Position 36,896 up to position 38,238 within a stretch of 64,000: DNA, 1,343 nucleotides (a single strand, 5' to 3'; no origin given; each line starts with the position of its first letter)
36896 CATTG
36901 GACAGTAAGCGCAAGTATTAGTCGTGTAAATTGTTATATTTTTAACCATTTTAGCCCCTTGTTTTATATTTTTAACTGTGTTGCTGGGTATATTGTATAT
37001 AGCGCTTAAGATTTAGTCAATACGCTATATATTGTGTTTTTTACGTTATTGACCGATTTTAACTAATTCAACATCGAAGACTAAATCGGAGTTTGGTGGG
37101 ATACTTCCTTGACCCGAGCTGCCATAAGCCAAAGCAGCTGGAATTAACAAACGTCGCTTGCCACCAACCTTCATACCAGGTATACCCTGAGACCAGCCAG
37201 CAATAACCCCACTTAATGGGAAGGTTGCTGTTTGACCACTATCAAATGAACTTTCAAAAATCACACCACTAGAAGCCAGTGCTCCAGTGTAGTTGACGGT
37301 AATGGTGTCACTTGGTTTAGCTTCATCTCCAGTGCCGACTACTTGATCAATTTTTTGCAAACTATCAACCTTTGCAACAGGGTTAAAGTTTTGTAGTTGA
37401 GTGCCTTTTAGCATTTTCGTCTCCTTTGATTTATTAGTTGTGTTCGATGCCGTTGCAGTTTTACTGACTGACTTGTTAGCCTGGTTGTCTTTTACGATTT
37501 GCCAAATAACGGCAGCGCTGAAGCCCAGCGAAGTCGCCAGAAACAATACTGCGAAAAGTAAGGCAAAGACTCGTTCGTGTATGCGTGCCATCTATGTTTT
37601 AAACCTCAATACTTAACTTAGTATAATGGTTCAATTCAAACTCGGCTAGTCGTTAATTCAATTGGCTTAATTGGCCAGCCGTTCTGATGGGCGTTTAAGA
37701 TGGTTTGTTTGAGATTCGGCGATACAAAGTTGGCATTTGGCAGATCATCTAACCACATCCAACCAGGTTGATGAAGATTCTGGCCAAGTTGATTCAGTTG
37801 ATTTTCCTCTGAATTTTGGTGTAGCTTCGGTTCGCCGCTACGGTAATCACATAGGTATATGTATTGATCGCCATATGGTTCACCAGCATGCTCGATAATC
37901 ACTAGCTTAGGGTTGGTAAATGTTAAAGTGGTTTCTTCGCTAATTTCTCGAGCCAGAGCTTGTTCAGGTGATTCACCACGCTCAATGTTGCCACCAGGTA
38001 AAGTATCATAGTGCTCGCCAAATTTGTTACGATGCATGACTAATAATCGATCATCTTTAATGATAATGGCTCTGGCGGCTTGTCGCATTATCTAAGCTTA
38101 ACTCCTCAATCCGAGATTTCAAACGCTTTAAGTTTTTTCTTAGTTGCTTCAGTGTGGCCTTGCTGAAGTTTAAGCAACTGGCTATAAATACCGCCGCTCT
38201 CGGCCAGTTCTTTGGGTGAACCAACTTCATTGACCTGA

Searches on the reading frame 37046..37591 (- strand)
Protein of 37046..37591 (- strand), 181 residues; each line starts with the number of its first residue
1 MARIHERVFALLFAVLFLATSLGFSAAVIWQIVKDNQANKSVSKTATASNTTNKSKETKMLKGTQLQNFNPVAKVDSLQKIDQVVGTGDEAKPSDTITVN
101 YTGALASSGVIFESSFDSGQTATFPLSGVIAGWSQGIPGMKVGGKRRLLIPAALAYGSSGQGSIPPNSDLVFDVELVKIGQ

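Call 20: search_protein_families(library=pfam, proteins=[window:37046-37591:-], max_evalue=0.01)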
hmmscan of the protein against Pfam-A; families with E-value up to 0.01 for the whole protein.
window:37046-37591:- (181 aa): 1 family
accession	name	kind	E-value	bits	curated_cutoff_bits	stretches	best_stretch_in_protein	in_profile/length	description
PF00254.34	FKBP_C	-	2.7e-27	95.3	21.1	1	89-177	2-94/94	FKBP-type peptidyl-prolyl cis-trans isomerase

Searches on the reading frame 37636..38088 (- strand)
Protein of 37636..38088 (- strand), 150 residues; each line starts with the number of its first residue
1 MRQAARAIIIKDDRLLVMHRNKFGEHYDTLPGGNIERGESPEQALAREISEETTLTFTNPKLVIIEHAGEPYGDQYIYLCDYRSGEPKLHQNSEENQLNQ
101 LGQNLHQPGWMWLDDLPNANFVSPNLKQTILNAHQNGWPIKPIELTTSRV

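Call 20: search_protein_families(library=pfam, proteins=[window:37636-38088:-], max_evalue=0.01)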
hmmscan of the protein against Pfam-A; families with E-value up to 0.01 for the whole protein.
window:37636-38088:- (150 aa): 1 family
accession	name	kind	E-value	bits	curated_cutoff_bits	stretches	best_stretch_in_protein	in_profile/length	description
PF00293.34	NUDIX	-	6e-14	52.6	21.1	1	2-116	2-118/134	NUDIX domain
